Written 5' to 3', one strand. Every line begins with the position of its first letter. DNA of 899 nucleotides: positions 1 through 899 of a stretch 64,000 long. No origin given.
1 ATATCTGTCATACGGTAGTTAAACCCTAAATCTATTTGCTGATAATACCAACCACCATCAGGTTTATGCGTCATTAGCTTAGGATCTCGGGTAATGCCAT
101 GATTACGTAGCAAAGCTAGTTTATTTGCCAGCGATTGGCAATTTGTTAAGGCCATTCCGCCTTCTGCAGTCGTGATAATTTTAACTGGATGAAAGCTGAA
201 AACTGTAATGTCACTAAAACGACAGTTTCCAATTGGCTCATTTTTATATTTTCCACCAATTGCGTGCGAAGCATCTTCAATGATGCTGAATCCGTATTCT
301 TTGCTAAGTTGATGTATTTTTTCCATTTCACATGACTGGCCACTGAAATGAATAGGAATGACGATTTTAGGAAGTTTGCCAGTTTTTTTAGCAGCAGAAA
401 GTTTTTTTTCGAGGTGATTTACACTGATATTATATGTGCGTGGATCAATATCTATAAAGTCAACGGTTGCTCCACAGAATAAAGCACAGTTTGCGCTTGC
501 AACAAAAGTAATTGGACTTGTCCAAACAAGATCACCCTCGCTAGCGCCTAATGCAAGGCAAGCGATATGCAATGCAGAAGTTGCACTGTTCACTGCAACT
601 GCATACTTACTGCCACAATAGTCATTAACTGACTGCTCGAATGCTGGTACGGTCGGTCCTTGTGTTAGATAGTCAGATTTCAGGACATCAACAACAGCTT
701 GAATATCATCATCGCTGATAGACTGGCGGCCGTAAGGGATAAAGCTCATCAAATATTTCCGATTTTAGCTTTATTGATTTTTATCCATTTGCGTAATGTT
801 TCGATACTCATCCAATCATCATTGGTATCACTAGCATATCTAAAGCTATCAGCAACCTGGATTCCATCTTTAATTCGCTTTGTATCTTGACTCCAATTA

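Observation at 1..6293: Very AT-rich mosaic sugar-biosynthesis locus (PseB/PseC-like, GT1, AsnB/PseA-like amidotransferase, DUF354) on the same strand as the pilin gene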

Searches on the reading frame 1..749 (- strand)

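Call 5: search_protein_families(library=pfam, proteins=[window:1-749:-])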
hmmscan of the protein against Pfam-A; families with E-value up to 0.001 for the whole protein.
window:1-749:- (249 aa): 3 families
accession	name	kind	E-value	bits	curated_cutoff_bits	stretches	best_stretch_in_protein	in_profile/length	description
PF01041.23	DegT_DnrJ_EryC1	-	3e-72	244.3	19.8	1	10-249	2-224/360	DegT/DnrJ/EryC1/StrS aminotransferase family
PF00155.27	Aminotran_1_2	-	9.2e-08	32.1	19.7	1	32-168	40-194/361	Aminotransferase class I and II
PF01212.27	Beta_elim_lyase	-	0.00032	20.6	27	1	29-160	29-169/288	Beta-eliminating lyase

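Call 6: search_protein_families(library=ncbifam, proteins=[window:1-749:-])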
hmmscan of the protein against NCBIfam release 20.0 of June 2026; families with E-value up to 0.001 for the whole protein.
window:1-749:- (249 aa): 10 families
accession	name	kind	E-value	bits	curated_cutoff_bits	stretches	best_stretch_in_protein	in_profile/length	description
TIGR03588.1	PseC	equivalog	6.4e-119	397.3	423.5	1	3-249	1-245/380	UDP-4-amino-4,6-dideoxy-N-acetyl-beta-L-altrosamine transaminase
NF008658.2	PRK11658.1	equivalog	9.7e-56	189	631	1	2-223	3-215/379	UDP-4-amino-4-deoxy-L-arabinose aminotransferase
TIGR04181.1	NHT_00031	hypoth_equivalog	1.6e-52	178.6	420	1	11-248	8-244/359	LegC family aminotransferase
NF008687.0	PRK11706.1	equivalog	3.9e-38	131.2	375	1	4-223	2-214/375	dTDP-4-amino-4,6-dideoxygalactose transaminase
TIGR04427.1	PLP_DesI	equivalog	7.4e-35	120.8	650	1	22-223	41-233/390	dTDP-4-dehydro-6-deoxyglucose aminotransferase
TIGR02379.1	ECA_wecE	subfamily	5.1e-34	117.6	434.85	1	4-222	2-214/376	dTDP-4-amino-4,6-dideoxy-D-glucose transaminase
NF011936.0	PRK15407.1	equivalog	3.9e-29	101.6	423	1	3-218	36-251/440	lipopolysaccharide biosynthesis protein RfbH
NF004608.1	PRK05937.1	equivalog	1.9e-05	23.6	399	1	36-176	58-193/366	8-amino-7-oxononanoate synthase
NF005215.0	PRK06702.1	equivalog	0.00072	18.5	709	1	14-110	40-135/432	bifunctional O-acetylhomoserine aminocarboxypropyltransferase/cysteine synthase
NF006810.0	PRK09331.1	subfamily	0.00086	18.2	301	0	30-165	63-202/397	Sep-tRNA:Cys-tRNA synthetase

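Call 70: find_homologous_proteins(query=window:1-749:-, max_evalue=1e-60)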
Query window:1-749:- (249 aa): 8000 proteins with E <= 1e-60 among 8000 candidates; the best 120 are listed.
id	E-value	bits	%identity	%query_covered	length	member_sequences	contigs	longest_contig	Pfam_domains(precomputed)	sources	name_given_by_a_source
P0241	5.2e-165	565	100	100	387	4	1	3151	PF00155.28,PF01041.24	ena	-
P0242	9.4e-150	515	90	100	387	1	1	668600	PF00155.28,PF01041.24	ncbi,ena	-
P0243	4.8e-145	499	86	100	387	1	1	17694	PF00155.28,PF01041.24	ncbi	-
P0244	2.6e-139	481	83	100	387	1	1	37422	PF00155.28,PF01041.24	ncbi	-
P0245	6.4e-132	456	79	100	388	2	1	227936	PF00155.28,PF01041.24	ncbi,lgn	-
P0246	3.6e-131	454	78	100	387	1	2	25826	PF00155.28,PF01041.24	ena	-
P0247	7.0e-131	453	78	100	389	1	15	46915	PF00155.28,PF01212.28,PF01041.24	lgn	-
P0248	1.3e-130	452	77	100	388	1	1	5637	PF00155.28,PF01212.28,PF01041.24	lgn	-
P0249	1.8e-130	452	78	100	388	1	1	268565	PF00155.28,PF01041.24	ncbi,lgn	-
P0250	3.2e-130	451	77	100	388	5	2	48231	PF00155.28,PF01041.24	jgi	jgi:UDP-4-amino-4,6-dideoxy-N-acetyl-beta-L-altrosamine transaminase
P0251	8.0e-130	450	77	100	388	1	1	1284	PF00155.28,PF01041.24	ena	-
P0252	9.7e-130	449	78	100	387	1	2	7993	PF00155.28,PF01041.24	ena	-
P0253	1.1e-129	449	78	100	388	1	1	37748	PF00155.28,PF01041.24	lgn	-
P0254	2.9e-129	448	76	100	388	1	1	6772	PF01041.24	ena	-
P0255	3.3e-129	448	76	100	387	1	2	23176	PF00155.28,PF01041.24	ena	-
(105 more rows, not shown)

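Call 71: find_encoding_contigs(protein=P0241, flank=10000, max_places=4)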
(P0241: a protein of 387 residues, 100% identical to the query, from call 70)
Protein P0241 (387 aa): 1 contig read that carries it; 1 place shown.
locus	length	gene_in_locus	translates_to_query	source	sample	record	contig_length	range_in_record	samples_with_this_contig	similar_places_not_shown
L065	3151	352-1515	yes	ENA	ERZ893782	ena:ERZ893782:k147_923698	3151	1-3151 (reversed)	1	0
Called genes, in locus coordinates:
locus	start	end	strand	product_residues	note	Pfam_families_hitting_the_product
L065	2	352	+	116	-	?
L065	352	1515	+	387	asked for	PF00155:Aminotran_1_2 (weak), PF01041:DegT_DnrJ_EryC1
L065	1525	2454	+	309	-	PF03102:NeuB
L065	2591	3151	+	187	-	?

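Call 72: find_encoding_contigs(protein=P0242, flank=10000, max_places=2)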
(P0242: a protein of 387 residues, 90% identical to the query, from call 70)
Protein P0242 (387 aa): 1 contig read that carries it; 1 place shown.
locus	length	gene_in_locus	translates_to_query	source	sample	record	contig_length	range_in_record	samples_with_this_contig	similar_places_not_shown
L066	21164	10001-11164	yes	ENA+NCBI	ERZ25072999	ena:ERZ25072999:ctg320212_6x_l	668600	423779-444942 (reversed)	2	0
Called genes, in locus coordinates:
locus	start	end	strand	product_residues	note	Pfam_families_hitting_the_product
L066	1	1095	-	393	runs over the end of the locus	PF08442:ATP-grasp_2, PF13549:ATP-grasp_5 (weak), PF24948:Citrate_synth_N, PF00549:Ligase_CoA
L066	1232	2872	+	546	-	PF25323:6TM_PilS, PF00512:HisKA, PF02518:HATPase_c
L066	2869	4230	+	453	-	PF00072:Response_reg, PF00158:Sigma54_activat, PF14532:Sigma54_activ_2, PF25601:AAA_lid_14, PF02954:HTH_8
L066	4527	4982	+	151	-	PF07963:N_methyl, PF00114:Pilin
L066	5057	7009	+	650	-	-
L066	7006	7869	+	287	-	PF00535:Glycos_transf_2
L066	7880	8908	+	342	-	PF04007:DUF354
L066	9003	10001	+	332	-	PF00106:adh_short (weak), PF01073:3Beta_HSD, PF01370:Epimerase, PF02719:Polysacc_synt_2, PF04321:RmlD_sub_bind (weak), PF05368:NmrA, PF13460:NAD_binding_10, PF16363:GDP_Man_Dehyd, +1 more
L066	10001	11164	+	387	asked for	PF00155:Aminotran_1_2, PF01041:DegT_DnrJ_EryC1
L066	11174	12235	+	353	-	PF03102:NeuB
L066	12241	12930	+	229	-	PF02348:CTP_transf_3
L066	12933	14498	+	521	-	PF04101:Glyco_tran_28_C, PF13302:Acetyltransf_3, PF00583:Acetyltransf_1, PF13523:Acetyltransf_8 (faint), PF13508:Acetyltransf_7 (faint)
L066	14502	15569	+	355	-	PF03102:NeuB, PF08666:SAF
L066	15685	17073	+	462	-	-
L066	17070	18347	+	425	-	-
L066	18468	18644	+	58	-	-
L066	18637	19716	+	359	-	PF00534:Glycos_transf_1, PF13692:Glyco_trans_1_4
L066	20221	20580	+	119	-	PF05157:MshEN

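Call 74: search_protein_families(library=ncbifam, proteins=[L065:1525-2454:+, L065:2591-3151:+, L066:15685-17073:+, L066:17070-18347:+, L066:18637-19716:+, L066:20221-20580:+], max_evalue=0.0001)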
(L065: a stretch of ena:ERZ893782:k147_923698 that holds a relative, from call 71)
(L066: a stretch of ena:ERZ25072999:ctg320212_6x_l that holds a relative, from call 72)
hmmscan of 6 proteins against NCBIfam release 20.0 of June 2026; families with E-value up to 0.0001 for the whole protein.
L065:1525-2454:+ (309 aa): 4 families
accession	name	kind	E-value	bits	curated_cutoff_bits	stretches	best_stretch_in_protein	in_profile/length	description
TIGR03569.1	NeuB_NnaB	equivalog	2.6e-66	223.9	399.65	1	15-298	1-280/329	N-acetylneuraminate synthase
TIGR03586.1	PseI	equivalog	1.6e-55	188.6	340.25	1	16-300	3-280/327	pseudaminic acid synthase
NF006421.0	PRK08673.1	subfamily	4.6e-07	29.4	335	1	99-278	148-335/338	3-deoxy-7-phosphoheptulonate synthase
TIGR01361.1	DAHP_synth_Bsub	equivalog_domain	5.2e-07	29.3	267.75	1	101-270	81-258/260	3-deoxy-7-phosphoheptulonate synthase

L065:2591-3151:+ (187 aa): 9 families
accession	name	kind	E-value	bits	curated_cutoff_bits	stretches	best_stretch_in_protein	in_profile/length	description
TIGR03584.1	PseF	equivalog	1.5e-49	168.6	205.7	1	7-187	1-183/222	pseudaminic acid cytidylyltransferase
NF003952.0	PRK05450.1-5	subfamily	1.3e-14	54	193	1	6-91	3-88/250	3-deoxy-manno-octulosonate cytidylyltransferase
NF009905.0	PRK13368.1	subfamily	4.3e-14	52.4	255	1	5-72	2-69/243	3-deoxy-manno-octulosonate cytidylyltransferase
TIGR00466.1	kdsB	equivalog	2.2e-10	40.4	155.2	1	8-89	5-81/241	3-deoxy-manno-octulosonate cytidylyltransferase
NF003948.0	PRK05450.1-1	equivalog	2.2e-10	40.2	281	1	2-70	2-69/248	3-deoxy-manno-octulosonate cytidylyltransferase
NF003950.0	PRK05450.1-3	subfamily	5.4e-10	39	234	1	7-73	4-70/248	3-deoxy-manno-octulosonate cytidylyltransferase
NF001457.0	PRK00317.1-3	equivalog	1.9e-05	24.3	164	0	8-70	4-66/200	molybdenum cofactor guanylyltransferase MobA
TIGR00453.1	ispD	equivalog_domain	5.6e-05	22.7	181.3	1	8-60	2-57/219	2-C-methyl-D-erythritol 4-phosphate cytidylyltransferase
TIGR03310.1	matur_MocA_YgfJ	equivalog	9.5e-05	22.4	186.45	0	8-71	2-68/188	molybdenum cofactor cytidylyltransferase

L066:15685-17073:+ (462 aa): 2 families
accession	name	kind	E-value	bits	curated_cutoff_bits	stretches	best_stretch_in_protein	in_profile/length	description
TIGR04396.2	surf_polysacc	subfamily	2.3e-29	102.8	125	1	5-332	1-333/427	surface carbohydrate biosynthesis protein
NF046086.1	BFO_1060_trans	domain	3.3e-24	85.7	200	1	7-357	4-362/365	BFO_1060 family glycosyltransferase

L066:17070-18347:+ (425 aa): 0 families

L066:18637-19716:+ (359 aa): 29 families (the best 25 are shown)
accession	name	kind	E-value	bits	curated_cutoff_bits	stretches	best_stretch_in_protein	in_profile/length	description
TIGR03999.1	thiol_BshA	equivalog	3.3e-29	102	273.7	1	71-342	76-360/375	N-acetyl-alpha-D-glucosaminyl L-malate synthase BshA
TIGR03088.1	stp2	hypoth_equivalog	1.5e-21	76.8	409.05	1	184-346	197-360/374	TIGR03088 family PEP-CTERM/XrtA system glycosyltransferase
NF050056.1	ProtGlycPglH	equivalog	1.8e-21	76.6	600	1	65-348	71-345/354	GalNAc-alpha-(1->4)-GalNAc-alpha-(1->3)-diNAcBac-PP-undecaprenol alpha-1,4-N-acetyl-D-galactosaminyltransferase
NF047880.1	glyco_SdgA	exception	3.2e-21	75.5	800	1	150-342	287-477/488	serine-aspartate repeat adhesin O-glycosyltransferase SdgA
NF041876.1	EPS_EpsE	equivalog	6.3e-20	71.8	400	1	188-330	221-370/389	exopolysaccharide biosynthesis GT4 family glycosyltransferase EpsE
NF047684.1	TeichurnBiosyTuaC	equivalog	2.4e-16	59.6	550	1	185-333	223-366/391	teichuronic acid biosynthesis protein TuaC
NF050063.1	ProtGlycPglJ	equivalog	3.7e-15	56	500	1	160-336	177-347/363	N-acetylgalactosamine-N,N'-diacetylbacillosaminyl-diphospho-undecaprenol 4-alpha-N-acetylgalactosaminyltransferase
NF049988.1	MGlcDAGSynMgs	equivalog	1.5e-14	54.2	400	1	185-354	217-386/398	alpha-monoglucosyldiacylglycerol synthase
NF038011.1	PelF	equivalog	1.1e-12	47.8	100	1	154-289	285-417/489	GT4 family glycosyltransferase PelF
NF041010.1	glycosy_Agl16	equivalog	3.3e-12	45.9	575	1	132-340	131-336/352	glycosylation protein Agl16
TIGR04005.1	wcaL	equivalog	3.2e-11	42.7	537.6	1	183-319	224-368/406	colanic acid biosynthesis glycosyltransferase WcaL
NF007396.0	PRK09922.1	equivalog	4.3e-11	42.3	385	1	148-326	149-331/361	lipopolysaccharide 1,6-galactosyltransferase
TIGR02918.1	TIGR02918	equivalog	7.6e-11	41.4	574.6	1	184-354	322-495/500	accessory Sec system glycosyltransferase GtfA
NF047881.1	glyco_SdgB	exception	8.5e-11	41.2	800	1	182-357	322-494/496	serine-aspartate repeat adhesin O-glycosyltransferase SdgB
NF011726.0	PRK15179.1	equivalog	1.8e-10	39.8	733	1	194-288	530-624/694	Vi polysaccharide biosynthesis protein TviE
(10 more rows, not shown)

L066:20221-20580:+ (119 aa): 2 families
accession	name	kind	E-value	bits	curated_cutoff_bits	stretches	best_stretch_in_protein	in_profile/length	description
TIGR02538.1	type_IV_pilB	equivalog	3.3e-21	75.5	675.65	1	13-115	2-104/564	type IV-A pilus assembly ATPase PilB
NF008411.1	PRK11234.1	equivalog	7.6e-08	31.2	1170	1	7-113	478-583/723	cyclic di-3',5'-guanylate-activated glycosyltransferase NfrB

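Call 92: search_protein_families(library=ncbifam, proteins=[P0241], max_evalue=1e-40)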
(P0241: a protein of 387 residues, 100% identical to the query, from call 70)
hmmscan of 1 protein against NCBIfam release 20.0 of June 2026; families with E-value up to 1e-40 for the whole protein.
P0241 (387 aa): 7 families
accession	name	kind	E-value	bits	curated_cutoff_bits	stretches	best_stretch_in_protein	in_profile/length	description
TIGR03588.1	PseC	equivalog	1e-171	571.1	423.5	1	3-384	1-378/380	UDP-4-amino-4,6-dideoxy-N-acetyl-beta-L-altrosamine transaminase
NF008658.2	PRK11658.1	equivalog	7.5e-85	284.8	631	1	2-384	3-375/379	UDP-4-amino-4-deoxy-L-arabinose aminotransferase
TIGR04181.1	NHT_00031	hypoth_equivalog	2.2e-72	243.9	420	1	11-365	8-357/359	LegC family aminotransferase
NF008687.0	PRK11706.1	equivalog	2.1e-60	204.4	375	1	4-385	2-373/375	dTDP-4-amino-4,6-dideoxygalactose transaminase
TIGR02379.1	ECA_wecE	subfamily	1.4e-48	165.6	434.85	1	4-384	2-373/376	dTDP-4-amino-4,6-dideoxy-D-glucose transaminase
NF011936.0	PRK15407.1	equivalog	1.4e-46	159.1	423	0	3-218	36-251/440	lipopolysaccharide biosynthesis protein RfbH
TIGR04427.1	PLP_DesI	equivalog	8.7e-41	140.3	650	0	22-380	41-377/390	dTDP-4-dehydro-6-deoxyglucose aminotransferase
